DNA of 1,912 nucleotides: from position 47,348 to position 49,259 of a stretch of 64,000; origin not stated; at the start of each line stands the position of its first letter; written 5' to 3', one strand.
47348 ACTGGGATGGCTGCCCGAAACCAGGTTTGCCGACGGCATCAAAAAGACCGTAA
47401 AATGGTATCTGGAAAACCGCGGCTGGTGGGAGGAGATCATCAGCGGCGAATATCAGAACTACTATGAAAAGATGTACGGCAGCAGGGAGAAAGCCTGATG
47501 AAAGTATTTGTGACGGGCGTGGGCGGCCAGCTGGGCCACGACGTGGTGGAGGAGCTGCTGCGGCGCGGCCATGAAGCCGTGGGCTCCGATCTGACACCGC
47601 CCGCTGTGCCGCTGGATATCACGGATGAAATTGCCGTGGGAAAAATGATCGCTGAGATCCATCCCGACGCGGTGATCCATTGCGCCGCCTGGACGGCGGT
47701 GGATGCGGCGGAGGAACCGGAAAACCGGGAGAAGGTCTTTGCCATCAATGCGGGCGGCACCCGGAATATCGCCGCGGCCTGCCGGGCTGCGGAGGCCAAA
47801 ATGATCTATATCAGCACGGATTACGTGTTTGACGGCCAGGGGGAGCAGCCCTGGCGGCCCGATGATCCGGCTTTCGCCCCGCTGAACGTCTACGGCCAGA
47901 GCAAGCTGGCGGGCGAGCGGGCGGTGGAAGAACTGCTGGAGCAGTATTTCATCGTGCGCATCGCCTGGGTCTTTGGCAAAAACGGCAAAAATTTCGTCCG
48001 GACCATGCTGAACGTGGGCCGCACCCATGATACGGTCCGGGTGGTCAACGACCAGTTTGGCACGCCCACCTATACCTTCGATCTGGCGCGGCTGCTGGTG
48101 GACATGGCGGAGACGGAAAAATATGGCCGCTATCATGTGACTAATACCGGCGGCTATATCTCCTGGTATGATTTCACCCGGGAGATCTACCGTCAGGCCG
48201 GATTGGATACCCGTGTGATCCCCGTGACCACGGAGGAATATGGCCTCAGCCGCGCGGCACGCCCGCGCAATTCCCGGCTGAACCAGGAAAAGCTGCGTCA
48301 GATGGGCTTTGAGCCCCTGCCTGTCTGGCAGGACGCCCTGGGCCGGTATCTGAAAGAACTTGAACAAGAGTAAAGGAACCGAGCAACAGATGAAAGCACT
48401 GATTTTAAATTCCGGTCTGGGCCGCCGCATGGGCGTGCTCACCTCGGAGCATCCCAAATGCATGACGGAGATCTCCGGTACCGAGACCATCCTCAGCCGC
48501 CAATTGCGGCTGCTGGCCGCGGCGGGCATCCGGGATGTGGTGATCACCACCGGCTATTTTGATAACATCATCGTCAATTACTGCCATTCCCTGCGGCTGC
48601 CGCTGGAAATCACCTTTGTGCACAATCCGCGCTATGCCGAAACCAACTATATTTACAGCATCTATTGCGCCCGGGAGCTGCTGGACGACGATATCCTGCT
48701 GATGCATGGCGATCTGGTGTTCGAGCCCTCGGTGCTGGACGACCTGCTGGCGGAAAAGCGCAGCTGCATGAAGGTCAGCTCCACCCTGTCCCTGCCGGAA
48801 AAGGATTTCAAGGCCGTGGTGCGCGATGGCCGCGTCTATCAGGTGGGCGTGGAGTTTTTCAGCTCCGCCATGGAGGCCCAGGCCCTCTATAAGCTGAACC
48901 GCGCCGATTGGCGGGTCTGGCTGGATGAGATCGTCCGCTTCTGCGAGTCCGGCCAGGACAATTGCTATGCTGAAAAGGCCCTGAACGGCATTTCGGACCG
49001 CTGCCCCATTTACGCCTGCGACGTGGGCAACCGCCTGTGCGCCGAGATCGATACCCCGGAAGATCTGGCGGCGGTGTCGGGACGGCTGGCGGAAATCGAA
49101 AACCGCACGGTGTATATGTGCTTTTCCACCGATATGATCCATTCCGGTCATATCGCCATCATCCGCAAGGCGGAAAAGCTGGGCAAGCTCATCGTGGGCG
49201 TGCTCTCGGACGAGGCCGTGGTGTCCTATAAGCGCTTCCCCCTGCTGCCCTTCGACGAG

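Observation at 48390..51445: Tri-domain nucleotidyltransferase-cytidylyltransferase-PEP mutase with a PnAA-reductase-like gene but no phosphonopyruvate decarboxylase, appended to rfbACBD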

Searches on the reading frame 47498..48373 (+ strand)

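Call 3: search_protein_families(library=pfam, proteins=[window:47498-48373:+], max_evalue=0.01)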
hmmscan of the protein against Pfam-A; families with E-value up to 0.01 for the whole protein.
window:47498-48373:+ (291 aa): 8 families
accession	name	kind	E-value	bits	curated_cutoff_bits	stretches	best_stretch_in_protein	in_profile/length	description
PF04321.23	RmlD_sub_bind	-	1.7e-92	310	27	1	1-288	1-285/287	RmlD substrate binding domain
PF01370.27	Epimerase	-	1.9e-28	99.9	20.9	1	3-172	1-187/240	NAD dependent epimerase/dehydratase family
PF16363.11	GDP_Man_Dehyd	-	8.6e-18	65.3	27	1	4-155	1-176/332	GDP-mannose 4,6 dehydratase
PF02719.21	Polysacc_synt_2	-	6.5e-12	45.7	20.2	1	39-109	61-130/293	Polysaccharide biosynthesis protein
PF07993.18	NAD_binding_4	-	5.7e-10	39.2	20.1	1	57-161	90-210/258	Male sterility protein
PF01073.25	3Beta_HSD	-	5.4e-08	32.6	22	1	37-198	50-223/280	3-beta hydroxysteroid dehydrogenase/isomerase family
PF13460.12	NAD_binding_10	-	1.7e-05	25.3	27.2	1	8-166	2-154/184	NAD(P)H-binding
PF25704.1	AcrF2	-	0.0041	17.8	27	0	89-123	7-39/90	Anti-CRISPR protein AcrF2 protein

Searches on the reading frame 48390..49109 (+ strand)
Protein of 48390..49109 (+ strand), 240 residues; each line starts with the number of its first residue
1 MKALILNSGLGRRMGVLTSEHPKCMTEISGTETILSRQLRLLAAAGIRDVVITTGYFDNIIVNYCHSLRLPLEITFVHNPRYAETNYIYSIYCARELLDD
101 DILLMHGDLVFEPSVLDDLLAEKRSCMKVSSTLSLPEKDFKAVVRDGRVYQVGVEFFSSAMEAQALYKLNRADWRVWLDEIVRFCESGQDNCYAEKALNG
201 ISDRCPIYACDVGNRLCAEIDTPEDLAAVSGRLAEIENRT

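Call 20: search_solved_structures(query=window:48390-49109:+, max_evalue=0.01, show_alignments=4)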
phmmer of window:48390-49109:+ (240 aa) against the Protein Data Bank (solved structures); distinct sequences matched with E-value up to 0.01: 11.
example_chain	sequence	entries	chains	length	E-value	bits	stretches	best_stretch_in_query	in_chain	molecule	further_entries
1jyk_A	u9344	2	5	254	4.1e-10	43.1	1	1-119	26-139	CTP:phosphocholine Cytidylyltransferase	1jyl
6pd1_A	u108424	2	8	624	2.8e-09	40.4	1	2-130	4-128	Nucleotidyl transferase/aminotransferase, class V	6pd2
4jd0_A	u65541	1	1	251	9.2e-09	38.7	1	2-228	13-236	Nucleotidyl transferase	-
4y7t_A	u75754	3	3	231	2.1e-06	30.9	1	1-109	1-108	Nucleotidyl transferase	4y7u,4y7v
8yre_D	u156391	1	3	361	1.2e-05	28.4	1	1-83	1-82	Mannose-1-phosphate guanylyltransferase 1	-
7x8j_A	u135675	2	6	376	1.3e-05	28.3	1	1-83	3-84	Mannose-1-phosphate guanylyltransferase 1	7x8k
1tzf_A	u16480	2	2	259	2.6e-05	27.4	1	2-76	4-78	Glucose-1-phosphate cytidylyltransferase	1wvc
7d72_K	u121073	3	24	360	9.4e-05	25.5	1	1-98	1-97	Mannose-1-phosphate guanyltransferase beta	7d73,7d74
2xme_A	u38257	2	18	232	0.00018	24.7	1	1-155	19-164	CTP-INOSITOL-1-PHOSPHATE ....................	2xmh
8hhd_A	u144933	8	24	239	0.00026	24.1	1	1-109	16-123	Nucleotidyl transferase | N-acetylmuramate alpha-1-phosphate uridylyltransferase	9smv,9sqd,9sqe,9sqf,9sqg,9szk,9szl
4mnd_A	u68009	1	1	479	0.00094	22.3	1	1-155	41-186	CTP L-myo-inositol-1-phosphate cytidylyltransferase/CDP-L-myo-inositol myo-inositolphospho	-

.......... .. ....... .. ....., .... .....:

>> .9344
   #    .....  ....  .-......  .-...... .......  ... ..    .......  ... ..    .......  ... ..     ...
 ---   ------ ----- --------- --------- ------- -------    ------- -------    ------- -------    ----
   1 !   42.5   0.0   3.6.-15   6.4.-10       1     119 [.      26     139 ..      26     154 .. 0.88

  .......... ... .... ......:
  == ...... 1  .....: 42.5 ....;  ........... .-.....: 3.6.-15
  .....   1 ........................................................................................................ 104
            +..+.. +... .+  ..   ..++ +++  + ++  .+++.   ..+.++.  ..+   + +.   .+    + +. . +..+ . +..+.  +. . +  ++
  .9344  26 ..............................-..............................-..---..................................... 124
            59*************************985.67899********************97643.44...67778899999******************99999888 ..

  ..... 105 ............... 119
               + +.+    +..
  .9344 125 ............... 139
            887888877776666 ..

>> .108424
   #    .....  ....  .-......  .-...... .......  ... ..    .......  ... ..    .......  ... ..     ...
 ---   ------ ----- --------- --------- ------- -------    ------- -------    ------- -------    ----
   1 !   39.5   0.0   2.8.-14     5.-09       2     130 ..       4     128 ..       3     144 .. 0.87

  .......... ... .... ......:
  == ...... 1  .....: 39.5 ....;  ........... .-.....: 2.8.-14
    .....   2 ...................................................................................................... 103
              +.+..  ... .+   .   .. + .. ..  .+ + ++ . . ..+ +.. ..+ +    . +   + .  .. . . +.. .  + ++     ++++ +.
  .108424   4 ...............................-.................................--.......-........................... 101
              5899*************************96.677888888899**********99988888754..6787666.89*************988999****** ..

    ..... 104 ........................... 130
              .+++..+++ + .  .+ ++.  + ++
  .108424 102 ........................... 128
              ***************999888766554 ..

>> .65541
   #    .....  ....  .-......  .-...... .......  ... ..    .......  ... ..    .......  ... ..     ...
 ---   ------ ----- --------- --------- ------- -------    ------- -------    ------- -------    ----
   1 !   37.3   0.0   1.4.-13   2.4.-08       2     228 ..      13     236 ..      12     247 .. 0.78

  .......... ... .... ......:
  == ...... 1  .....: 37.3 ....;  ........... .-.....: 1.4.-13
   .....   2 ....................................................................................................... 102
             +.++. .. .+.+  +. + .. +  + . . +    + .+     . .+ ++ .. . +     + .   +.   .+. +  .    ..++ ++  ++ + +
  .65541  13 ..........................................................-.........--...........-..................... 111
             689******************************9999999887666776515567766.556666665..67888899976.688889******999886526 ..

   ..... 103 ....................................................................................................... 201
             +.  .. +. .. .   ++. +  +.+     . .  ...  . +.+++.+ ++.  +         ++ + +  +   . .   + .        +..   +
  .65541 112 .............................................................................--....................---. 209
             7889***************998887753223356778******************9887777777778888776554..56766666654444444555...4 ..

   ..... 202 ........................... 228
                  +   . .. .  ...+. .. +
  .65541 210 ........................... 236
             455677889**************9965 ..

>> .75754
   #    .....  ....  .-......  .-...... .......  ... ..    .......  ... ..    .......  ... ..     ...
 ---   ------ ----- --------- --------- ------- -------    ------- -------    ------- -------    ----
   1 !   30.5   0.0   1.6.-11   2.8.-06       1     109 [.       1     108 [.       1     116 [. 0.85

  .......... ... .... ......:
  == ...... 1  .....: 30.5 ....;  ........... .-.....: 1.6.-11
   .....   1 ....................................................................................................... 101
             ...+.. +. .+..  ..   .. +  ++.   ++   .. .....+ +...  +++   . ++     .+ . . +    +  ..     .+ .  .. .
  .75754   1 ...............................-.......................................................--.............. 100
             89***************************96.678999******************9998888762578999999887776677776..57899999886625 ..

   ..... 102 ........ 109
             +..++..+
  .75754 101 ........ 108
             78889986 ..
